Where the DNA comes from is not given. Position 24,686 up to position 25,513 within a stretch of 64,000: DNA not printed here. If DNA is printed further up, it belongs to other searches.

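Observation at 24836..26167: Four overlapping small genes (DUF2283, DUF433, DUF5615 PIN-like, DprA/Smf-like Rossmann): candidate undescribed TA/defence cassette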

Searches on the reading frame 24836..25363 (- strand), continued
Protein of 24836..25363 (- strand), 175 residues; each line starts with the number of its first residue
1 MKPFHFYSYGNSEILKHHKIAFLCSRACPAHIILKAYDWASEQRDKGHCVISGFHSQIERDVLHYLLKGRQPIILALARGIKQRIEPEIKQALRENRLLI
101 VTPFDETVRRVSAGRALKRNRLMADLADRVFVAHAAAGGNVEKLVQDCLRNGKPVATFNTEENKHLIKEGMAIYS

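Call 15: search_protein_families(library=pfam, proteins=[L004:650-4102:+, L008:1534-5004:+, L008:5169-5939:+, L011:49-1713:+, L043:1631-2530:+, L049:5120-6010:+, L037:7021-8016:+, L039:4414-5448:+], max_evalue=0.001)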
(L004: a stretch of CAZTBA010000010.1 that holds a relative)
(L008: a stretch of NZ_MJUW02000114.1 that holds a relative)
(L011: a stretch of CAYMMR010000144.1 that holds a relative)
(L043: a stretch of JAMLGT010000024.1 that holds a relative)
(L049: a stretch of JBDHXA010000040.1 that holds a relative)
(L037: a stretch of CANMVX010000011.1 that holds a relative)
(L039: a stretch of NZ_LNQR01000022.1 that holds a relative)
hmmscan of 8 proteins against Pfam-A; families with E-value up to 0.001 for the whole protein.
L004:650-4102:+ (1150 aa): 4 families
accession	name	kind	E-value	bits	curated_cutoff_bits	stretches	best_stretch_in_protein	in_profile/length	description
PF07669.17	Eco57I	-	1.2e-24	87.8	25.3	1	612-861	1-141/171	Eco57I restriction-modification methylase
PF20473.4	MmeI_Mtase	-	1.3e-07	31.5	27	1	537-634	20-85/259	MmeI, DNA-methyltransferase domain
PF25120.1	DUF7814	-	1.3e-06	28.7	27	1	246-293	122-169/228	Domain of unknown function (DUF7814)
PF01170.24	UPF0020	-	0.00019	21.7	22.3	0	537-629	29-94/197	RMKL-like, methyltransferase domain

L008:1534-5004:+ (1156 aa): 4 families
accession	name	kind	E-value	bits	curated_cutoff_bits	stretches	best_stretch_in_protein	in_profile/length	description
PF07669.17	Eco57I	-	1.1e-26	94.4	25.3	1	635-878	1-157/171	Eco57I restriction-modification methylase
PF20473.4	MmeI_Mtase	-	3.9e-10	39.8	27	1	528-689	6-118/259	MmeI, DNA-methyltransferase domain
PF02384.22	N6_Mtase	-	1.6e-05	24.8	20.4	0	538-566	43-71/311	N-6 DNA Methylase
PF01170.24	UPF0020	-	0.0001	22.5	22.3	0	544-652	31-94/197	RMKL-like, methyltransferase domain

L008:5169-5939:+ (256 aa): 1 family
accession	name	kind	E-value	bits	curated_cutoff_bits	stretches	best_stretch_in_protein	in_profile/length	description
PF01797.21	Y1_Tnp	-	1.9e-06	28.4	23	1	138-190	64-120/121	Transposase IS200 like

L011:49-1713:+ (554 aa): 2 families
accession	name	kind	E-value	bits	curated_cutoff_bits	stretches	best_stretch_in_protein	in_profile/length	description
PF04326.19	SLFN_AlbA_2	-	2.8e-21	76.7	25.3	1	19-140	1-117/118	Schlafen, AlbA_2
PF13749.12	HATPase_c_4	-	2.4e-07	31.1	26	1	318-398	6-85/89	Putative ATP-dependent DNA helicase recG C-terminal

L043:1631-2530:+ (299 aa): 2 families
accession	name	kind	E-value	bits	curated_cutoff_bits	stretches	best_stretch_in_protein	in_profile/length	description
PF02661.23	Fic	-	2.9e-13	50.9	24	1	151-237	4-93/93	Fic/DOC family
PF02498.22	Bro-N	-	0.00011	23.2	25.6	1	23-120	1-91/96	BRO family, N-terminal domain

L049:5120-6010:+ (296 aa): 2 families
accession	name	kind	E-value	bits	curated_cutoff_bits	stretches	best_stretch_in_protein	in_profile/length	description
PF02661.23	Fic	-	5e-10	40.5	24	1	146-232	4-93/93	Fic/DOC family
PF02498.22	Bro-N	-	1.3e-06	29.4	25.6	1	18-115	1-91/96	BRO family, N-terminal domain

L037:7021-8016:+ (331 aa): 1 family
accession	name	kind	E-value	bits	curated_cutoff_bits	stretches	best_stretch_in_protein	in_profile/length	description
PF13310.11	Virulence_RhuM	-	3e-96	322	33.7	1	72-314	1-249/252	Virulence protein RhuM family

L039:4414-5448:+ (344 aa): 1 family
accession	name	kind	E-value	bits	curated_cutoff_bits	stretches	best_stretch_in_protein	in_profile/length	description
PF13310.11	Virulence_RhuM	-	1.2e-112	375.7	33.7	1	69-311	1-247/252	Virulence protein RhuM family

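Call 16: search_protein_families(library=padloc, proteins=[L004:650-4102:+, L008:1534-5004:+, L008:5169-5939:+, L011:49-1713:+, L043:1631-2530:+, L049:5120-6010:+, L037:7021-8016:+, L039:4414-5448:+], max_evalue=0.001)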
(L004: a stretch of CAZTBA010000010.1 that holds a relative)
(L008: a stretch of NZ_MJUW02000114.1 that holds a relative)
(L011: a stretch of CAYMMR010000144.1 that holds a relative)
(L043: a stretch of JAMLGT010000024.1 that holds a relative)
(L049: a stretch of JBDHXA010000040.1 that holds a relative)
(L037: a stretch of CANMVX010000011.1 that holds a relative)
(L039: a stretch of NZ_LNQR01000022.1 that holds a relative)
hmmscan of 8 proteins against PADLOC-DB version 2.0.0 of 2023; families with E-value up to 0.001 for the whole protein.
L004:650-4102:+ (1150 aa): 34 families (the best 25 are shown)
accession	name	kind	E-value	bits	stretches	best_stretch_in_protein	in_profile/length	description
PDLC03628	REase_MTase_IIG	-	9.1e-298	988.9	1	2-1147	2-1099/1100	Type IIG restriction enzyme-methyltransferase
PDLC03612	REase_MTase_IIG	-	6.1e-34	115.4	2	528-895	500-906/1247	Type IIG restriction enzyme-methyltransferase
PDLC03596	REase_MTase_IIG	-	5.4e-28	95.5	3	589-665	566-643/1148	Type IIG restriction enzyme-methyltransferase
PDLC03601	REase_MTase_IIG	-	6.7e-28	95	2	607-856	502-735/1110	Type IIG restriction enzyme-methyltransferase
PDLC02643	DrmMI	-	6.7e-27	91.8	1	536-856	600-935/1347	DrmMI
PDLC03604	REase_MTase_IIG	-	6.4e-23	78.7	2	538-664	390-504/1011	Type IIG restriction enzyme-methyltransferase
PDLC02638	DrmMI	-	2.2e-19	67.1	1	536-828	598-901/935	DrmMI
PDLC03609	REase_MTase_IIG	-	3.3e-17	59.6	2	535-662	434-532/1066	Type IIG restriction enzyme-methyltransferase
PDLC02644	DrmMI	-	1.1e-15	54.7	2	778-866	360-459/988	DrmMI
PDLC02646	DrmMI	-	5.3e-13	46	2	594-733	35-164/792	DrmMI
PDLC03335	MTase_II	-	2.2e-12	44.5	1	791-899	188-300/607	Type II methyltransferase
PDLC03629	REase_MTase_IIG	-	9.8e-12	41.5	1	538-671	436-543/1182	Type IIG restriction enzyme-methyltransferase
PDLC02527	PglX|PglXI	-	3.5e-11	39.6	1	522-634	286-390/1332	PglX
PDLC02529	PglX|PglXI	-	1e-10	38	1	587-682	245-340/1189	PglX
PDLC03598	REase_MTase_IIG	-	1.5e-10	37.7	1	154-372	155-337/912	Type IIG restriction enzyme-methyltransferase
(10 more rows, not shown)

L008:1534-5004:+ (1156 aa): 35 families (the best 25 are shown)
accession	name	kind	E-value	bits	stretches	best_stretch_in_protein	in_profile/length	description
PDLC03628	REase_MTase_IIG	-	0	1096.2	2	449-1152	401-1099/1100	Type IIG restriction enzyme-methyltransferase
PDLC03612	REase_MTase_IIG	-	8.7e-34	114.9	2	533-764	500-711/1247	Type IIG restriction enzyme-methyltransferase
PDLC03601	REase_MTase_IIG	-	2.4e-27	93.2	2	631-856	503-731/1110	Type IIG restriction enzyme-methyltransferase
PDLC02643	DrmMI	-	8.6e-24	81.5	2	747-859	806-934/1347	DrmMI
PDLC03604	REase_MTase_IIG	-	7.8e-20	68.5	2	537-707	384-520/1011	Type IIG restriction enzyme-methyltransferase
PDLC03596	REase_MTase_IIG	-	2.9e-18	63.3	2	620-701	575-652/1148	Type IIG restriction enzyme-methyltransferase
PDLC02638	DrmMI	-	2.2e-15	53.9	2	775-822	844-891/935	DrmMI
PDLC03609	REase_MTase_IIG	-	2e-14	50.4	2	782-874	538-632/1066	Type IIG restriction enzyme-methyltransferase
PDLC02644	DrmMI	-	2.4e-14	50.3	1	775-820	353-399/988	DrmMI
PDLC02527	PglX|PglXI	-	1e-13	48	2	536-657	297-390/1332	PglX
PDLC02521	PglX|PglXI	-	1.8e-11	40.8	1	629-889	344-570/1174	PglX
PDLC02646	DrmMI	-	4.2e-11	39.7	1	773-820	256-300/792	DrmMI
PDLC03629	REase_MTase_IIG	-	4.2e-11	39.4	0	786-823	555-591/1182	Type IIG restriction enzyme-methyltransferase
PDLC03598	REase_MTase_IIG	-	1.3e-10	37.8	1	152-351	151-320/912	Type IIG restriction enzyme-methyltransferase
PDLC03618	REase_MTase_IIG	-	5.2e-10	35.3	1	775-824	837-887/1429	Type IIG restriction enzyme-methyltransferase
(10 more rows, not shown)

L008:5169-5939:+ (256 aa): 0 families

L011:49-1713:+ (554 aa): 3 families
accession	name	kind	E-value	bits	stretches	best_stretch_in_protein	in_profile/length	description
PDLC05032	PDC-S50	-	2.3e-08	31.6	1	2-123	2-121/387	-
PDLC02402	Aga_SIR2-PNTD1-PNTD2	-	5.5e-07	26.1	1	155-344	307-494/876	Class I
PDLC02418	Aga_SIR2-Kinase-PNTD1-PNTD2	-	0.00049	16.4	0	286-373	314-410/756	Class I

L043:1631-2530:+ (299 aa): 10 families
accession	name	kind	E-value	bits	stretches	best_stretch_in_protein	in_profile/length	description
PDLC04841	PDC-S04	-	8.9e-160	529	1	11-299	2-290/292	-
PDLC04842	PDC-S04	-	6.5e-81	268.9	1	122-299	15-192/202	-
PDLC04838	PDC-S04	-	2.5e-30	103.9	1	147-280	61-205/209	-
PDLC04920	PDC-S13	-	7.1e-27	92.4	1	13-119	4-107/286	-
PDLC04839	PDC-S04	-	1.9e-26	91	1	144-278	54-203/205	-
PDLC04840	PDC-S04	-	1.4e-07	29.5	1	201-287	138-222/227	-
PDLC04836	PDC-S04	-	4.2e-06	24.1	1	188-266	138-216/244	-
PDLC04837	PDC-S04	-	1.2e-05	22.7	1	188-274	134-218/234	-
PDLC03963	SoFic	-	0.00014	19.4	1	150-240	115-215/361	-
PDLC05078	PDC-S72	-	0.00027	18.1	0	155-181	106-132/377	-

L049:5120-6010:+ (296 aa): 9 families
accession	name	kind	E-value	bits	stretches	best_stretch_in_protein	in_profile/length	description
PDLC04841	PDC-S04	-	9.9e-165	545.3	1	7-296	3-292/292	-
PDLC04842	PDC-S04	-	2.6e-88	293.1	1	117-295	15-193/202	-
PDLC04838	PDC-S04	-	3.5e-28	96.8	1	142-275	61-205/209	-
PDLC04839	PDC-S04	-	4.2e-28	96.4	1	136-273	49-203/205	-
PDLC04920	PDC-S13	-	9.1e-28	95.4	1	8-114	4-107/286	-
PDLC04840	PDC-S04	-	1.2e-07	29.7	1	197-283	139-223/227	-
PDLC04836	PDC-S04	-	1e-06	26.1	1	185-271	140-226/244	-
PDLC04837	PDC-S04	-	1.3e-06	25.8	1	181-270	132-222/234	-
PDLC05078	PDC-S72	-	0.00022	18.4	0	148-174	104-130/377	-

L037:7021-8016:+ (331 aa): 38 families (the best 25 are shown)
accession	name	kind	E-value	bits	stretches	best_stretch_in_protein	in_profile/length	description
PDLC04851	PDC-S05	-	8.1e-135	447.3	1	2-329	2-336/342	-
PDLC04868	PDC-S05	-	8.8e-131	433.9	1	13-329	5-331/335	-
PDLC04853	PDC-S05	-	4.6e-127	421.8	1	13-329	5-327/336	-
PDLC04871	PDC-S05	-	4.1e-126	419.6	1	9-329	126-458/468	-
PDLC04852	PDC-S05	-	1.7e-117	390.2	1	6-329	6-334/346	-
PDLC04843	PDC-S05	-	7.9e-104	345.4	1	14-330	6-325/330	-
PDLC04864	PDC-S05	-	8.9e-94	311.8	1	69-329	2-268/277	-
PDLC04870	PDC-S05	-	1.1e-82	274.6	1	9-207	4-197/214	-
PDLC04876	PDC-S05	-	4.7e-76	252.4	1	10-179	4-171/174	-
PDLC04872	PDC-S05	-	3.9e-59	196.8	1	14-145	5-136/152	-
PDLC04854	PDC-S05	-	1.6e-57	192.6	1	14-143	4-133/212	-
PDLC04965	PDC-S23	-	1.2e-55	187.2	1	14-148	5-134/327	-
PDLC04964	PDC-S23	-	7.7e-54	181.1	1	15-143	5-133/331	-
PDLC04858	PDC-S05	-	4.9e-52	173.3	1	14-143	5-131/138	-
PDLC04963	PDC-S23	-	2.1e-48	163.4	1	15-143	3-126/312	-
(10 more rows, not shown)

L039:4414-5448:+ (344 aa): 39 families (the best 25 are shown)
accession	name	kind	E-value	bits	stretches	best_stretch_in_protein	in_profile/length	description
PDLC04843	PDC-S05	-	2.7e-151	501.4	1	10-335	5-327/330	-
PDLC04853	PDC-S05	-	3.7e-143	474.7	1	9-332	4-327/336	-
PDLC04851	PDC-S05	-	2.5e-139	462.1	1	6-333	5-337/342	-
PDLC04852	PDC-S05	-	2.3e-134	445.7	1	1-337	1-339/346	-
PDLC04868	PDC-S05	-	1.7e-122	406.7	1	9-312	4-316/335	-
PDLC04864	PDC-S05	-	2.8e-122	405.3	1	68-339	4-275/277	-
PDLC04871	PDC-S05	-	3.5e-108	360.4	1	9-309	129-438/468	-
PDLC04870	PDC-S05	-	5.5e-96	318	1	9-209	7-209/214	-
PDLC04876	PDC-S05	-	5.3e-69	229.4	1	5-169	5-171/174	-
PDLC04858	PDC-S05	-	2.2e-55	184.2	1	10-135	4-129/138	-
PDLC04854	PDC-S05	-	1.2e-52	176.7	1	11-136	4-132/212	-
PDLC04965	PDC-S23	-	4.9e-52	175.3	1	10-152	4-147/327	-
PDLC04872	PDC-S05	-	3e-51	171.2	1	10-136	4-133/152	-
PDLC04964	PDC-S23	-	1e-50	170.8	1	11-137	4-133/331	-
PDLC04874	PDC-S05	-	2.6e-45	151.9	1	11-135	6-128/165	-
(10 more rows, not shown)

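Call 21: search_protein_families(library=pfam, proteins=[L053:27-2684:+, L057:1773-2651:+, L028:4399-5190:+, L028:5159-5632:+, L028:5632-5982:+, L071:2646-3683:+, L043:1001-1570:+, L036:6447-6986:+, L025:3358-5223:+, L009:57-884:+], max_evalue=0.001)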
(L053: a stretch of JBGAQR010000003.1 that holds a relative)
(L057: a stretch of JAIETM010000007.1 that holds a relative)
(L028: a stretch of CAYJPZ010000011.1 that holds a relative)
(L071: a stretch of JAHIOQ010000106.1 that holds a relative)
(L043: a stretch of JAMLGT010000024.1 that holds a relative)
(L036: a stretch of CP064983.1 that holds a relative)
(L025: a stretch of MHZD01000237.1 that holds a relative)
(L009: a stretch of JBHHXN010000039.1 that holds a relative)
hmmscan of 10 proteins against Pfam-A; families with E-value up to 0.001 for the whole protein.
L053:27-2684:+ (885 aa): 4 families
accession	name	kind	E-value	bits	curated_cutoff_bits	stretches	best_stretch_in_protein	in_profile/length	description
PF00271.37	Helicase_C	-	1.5e-17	64.2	23.5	1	476-595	3-110/110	Helicase conserved C-terminal domain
PF00176.29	SNF2-rel_dom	-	9.9e-12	45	24.9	1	30-95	2-73/290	SNF2-related domain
PF04851.21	ResIII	-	1.5e-08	35.2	22.5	0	108-158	117-163/164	Type III restriction enzyme, res subunit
PF00270.35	DEAD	-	3.8e-08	33.7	26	1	101-160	99-162/167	DEAD/DEAH box helicase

L057:1773-2651:+ (292 aa): 1 family
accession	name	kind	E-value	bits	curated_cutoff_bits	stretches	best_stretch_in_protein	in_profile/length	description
PF04383.19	KilA-N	-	1.9e-22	79.6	23.8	1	36-158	8-105/107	KilA-N domain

L028:4399-5190:+ (263 aa): 0 families

L028:5159-5632:+ (157 aa): 0 families

L028:5632-5982:+ (116 aa): 0 families

L071:2646-3683:+ (345 aa): 2 families
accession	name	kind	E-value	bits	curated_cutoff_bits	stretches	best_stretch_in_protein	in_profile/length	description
PF06250.17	YhcG_C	-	8.1e-60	201.6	32.5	1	168-319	1-152/157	YhcG PDDEXK nuclease domain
PF17761.7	DUF1016_N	-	4.3e-41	140.6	32.8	1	10-144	1-137/137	DUF1016 N-terminal domain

L043:1001-1570:+ (189 aa): 2 families
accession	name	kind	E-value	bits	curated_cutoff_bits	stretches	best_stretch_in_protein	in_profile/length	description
PF13366.12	PDDEXK_3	-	9.9e-29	100.5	22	1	82-178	18-116/117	PD-(D/E)XK nuclease superfamily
PF05973.20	Gp49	-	2.9e-09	37.3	23.9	1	20-87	5-71/90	Phage derived protein Gp49-like (DUF891)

L036:6447-6986:+ (179 aa): 0 families

L025:3358-5223:+ (621 aa): 8 families
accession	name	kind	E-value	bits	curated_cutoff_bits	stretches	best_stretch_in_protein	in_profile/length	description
PF01434.24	Peptidase_M41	-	3.9e-69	232.8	29.9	1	418-605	2-189/191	Peptidase family M41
PF00004.35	AAA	-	5.4e-45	153.5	21.2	1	204-336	1-130/131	ATPase family associated with various cellular activities (AAA)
PF17862.7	AAA_lid_3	-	2.2e-15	56.3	27.2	1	360-403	2-45/45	AAA+ lid domain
PF06480.20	FtsH_ext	-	1.6e-10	41.6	25.5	1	20-111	3-102/103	FtsH Extracellular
PF06068.19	TIP49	-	2.5e-05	24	23.8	1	196-238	48-89/347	TIP49 P-loop domain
PF07728.20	AAA_5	-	0.00012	22.6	22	0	203-270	1-76/139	AAA domain (dynein-related subfamily)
PF13401.12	AAA_22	-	0.00047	20.9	27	0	204-230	8-37/130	AAA domain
PF05496.18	RuvB_N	-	0.00071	19.8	27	0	168-271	7-95/159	Holliday junction DNA helicase RuvB P-loop domain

L009:57-884:+ (275 aa): 1 family
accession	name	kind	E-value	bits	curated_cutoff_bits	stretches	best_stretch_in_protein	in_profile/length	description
PF12686.12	DUF3800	-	4.8e-22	79.7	21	1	35-243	1-149/149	Protein of unknown function (DUF3800)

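Call 36: search_protein_families(library=pfam, proteins=[L002:2755-3024:+, L003:4805-5062:+, L003:4644-4781:+, L078:24-3233:+, L023:1318-4533:+, L050:433-3456:+, L080:45-3224:+, L027:54-4424:+, L059:1870-4515:+, L031:6681-10508:+], max_evalue=0.001)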
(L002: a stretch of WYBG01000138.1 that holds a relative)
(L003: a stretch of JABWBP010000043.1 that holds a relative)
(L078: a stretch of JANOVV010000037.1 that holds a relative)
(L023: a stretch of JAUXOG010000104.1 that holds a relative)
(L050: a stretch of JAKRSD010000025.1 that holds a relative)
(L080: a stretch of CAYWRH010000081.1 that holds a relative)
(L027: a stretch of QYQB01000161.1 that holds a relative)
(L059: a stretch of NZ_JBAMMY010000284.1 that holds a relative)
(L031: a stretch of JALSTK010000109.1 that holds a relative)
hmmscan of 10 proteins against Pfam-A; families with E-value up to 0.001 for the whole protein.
L002:2755-3024:+ (89 aa): 1 family
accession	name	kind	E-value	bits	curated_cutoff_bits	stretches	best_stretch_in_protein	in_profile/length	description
PF14076.12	DUF4258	-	1.2e-17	64.4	25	1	11-80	1-70/71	Domain of unknown function (DUF4258)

L003:4805-5062:+ (85 aa): 3 families
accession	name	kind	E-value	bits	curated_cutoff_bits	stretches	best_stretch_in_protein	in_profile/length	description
PF15919.11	HicB_lk_antitox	-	3.5e-08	34.1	27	1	8-63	7-62/123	HicB_like antitoxin of bacterial toxin-antitoxin system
PF21748.3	UPF0150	-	2.6e-06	27.7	27.3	1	10-56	16-63/64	UPF0150-like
PF07927.17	HicA_toxin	-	1.9e-05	25.1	27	1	55-76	35-58/58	HicA toxin of bacterial toxin-antitoxin,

L003:4644-4781:+ (45 aa): 0 families

L078:24-3233:+ (1069 aa): 1 family
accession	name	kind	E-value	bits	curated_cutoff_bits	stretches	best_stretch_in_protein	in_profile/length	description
PF12128.14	DUF3584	-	2e-22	79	31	1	8-1028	179-1174/1191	Protein of unknown function (DUF3584)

L023:1318-4533:+ (1071 aa): 4 families
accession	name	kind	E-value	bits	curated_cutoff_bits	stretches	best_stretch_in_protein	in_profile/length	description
PF18766.7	SWI2_SNF2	-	1.7e-65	221.2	26.7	1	292-533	2-221/221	SWI2/SNF2 ATPase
PF04313.20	HSDR_N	-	1.5e-35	123.3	25.1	1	8-226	9-196/198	Type I restriction enzyme R protein N terminus (HSDR_N)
PF04851.21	ResIII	-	5.9e-19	69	22.5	1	286-464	2-162/164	Type III restriction enzyme, res subunit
PF22679.2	T1R_D3-like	-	7e-19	69.2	27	1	640-721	71-156/158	Type I restriction enzyme subunit R domain 3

L050:433-3456:+ (1007 aa): 1 family
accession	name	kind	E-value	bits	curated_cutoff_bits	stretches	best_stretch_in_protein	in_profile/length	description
PF18962.6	Por_Secre_tail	-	1.6e-05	25.5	27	1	939-1005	7-75/75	Secretion system C-terminal sorting domain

L080:45-3224:+ (1059 aa): 3 families
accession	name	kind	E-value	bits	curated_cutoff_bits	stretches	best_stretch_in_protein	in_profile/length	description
PF04851.21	ResIII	-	5.4e-11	43.1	22.5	1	158-301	21-162/164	Type III restriction enzyme, res subunit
PF18766.7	SWI2_SNF2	-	8.5e-08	32.5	26.7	1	163-279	21-134/221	SWI2/SNF2 ATPase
PF00270.35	DEAD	-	0.00032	20.9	26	1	167-223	21-71/167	DEAD/DEAH box helicase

L027:54-4424:+ (1456 aa): 10 families
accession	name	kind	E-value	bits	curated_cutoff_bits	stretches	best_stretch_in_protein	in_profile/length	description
PF18741.7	MTES_1575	-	5.7e-32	110.1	38.2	1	1210-1303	1-96/96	REase_MTES_1575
PF13086.12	AAA_11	-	1.7e-16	61.2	27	2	190-320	2-139/257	AAA domain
PF13087.12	AAA_12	-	8.1e-15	55.3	27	1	966-1147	17-190/195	AAA domain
PF13245.12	AAA_19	-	1.5e-09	38.6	25.1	1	194-270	1-78/134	AAA domain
PF13604.12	AAA_30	-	5e-09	36.6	27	1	191-250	3-64/191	AAA domain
PF04480.18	DUF559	-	2.2e-07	31.1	20.6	1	1222-1303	32-108/109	Protein of unknown function (DUF559)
PF00580.27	UvrD-helicase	-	6.6e-05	23.2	23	1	191-291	2-107/271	UvrD/REP helicase N-terminal domain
PF05127.21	NAT10_TcmA_helicase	-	0.00022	21.6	22.7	0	208-301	1-79/176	RNA cytidine acetyltransferase NAT10/TcmA, helicase domain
PF20720.3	nSTAND3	-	0.00032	20.9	27.2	1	194-246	7-59/155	Novel STAND NTPase 3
PF01443.25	Viral_helicase1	-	0.00038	20.8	21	0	208-239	2-34/228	Viral superfamily 1 RNA helicase core domain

L059:1870-4515:+ (881 aa): 2 families
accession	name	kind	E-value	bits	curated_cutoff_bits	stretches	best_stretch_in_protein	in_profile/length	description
PF13304.12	AAA_21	-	1.2e-10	42.3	27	1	758-822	235-301/304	AAA domain, putative AbiEii toxin, Type IV TA system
PF02463.25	SMC_N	-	3.8e-06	26.9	40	1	293-823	19-201/220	RecF/RecN/SMC N terminal domain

L031:6681-10508:+ (1275 aa): 5 families
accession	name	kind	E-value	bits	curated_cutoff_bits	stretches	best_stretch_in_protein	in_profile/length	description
PF02518.31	HATPase_c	-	5.5e-25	88.4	26.4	1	1158-1271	3-110/111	Histidine kinase-, DNA gyrase B-, and HSP90-like ATPase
PF07494.17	Reg_prop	-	1.7e-10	40.2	20.4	0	319-340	1-22/24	Two component regulator propeller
PF07495.19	Y_Y_Y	-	2e-10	40.9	26.6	1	717-778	2-64/65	Y_Y_Y domain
PF00512.31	HisKA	-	7.9e-08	32.7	26.9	1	1022-1060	2-42/66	His Kinase A (phospho-acceptor) domain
PF14501.12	HATPase_c_5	-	8.7e-07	29.2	22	1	1158-1264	3-98/102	GHKL domain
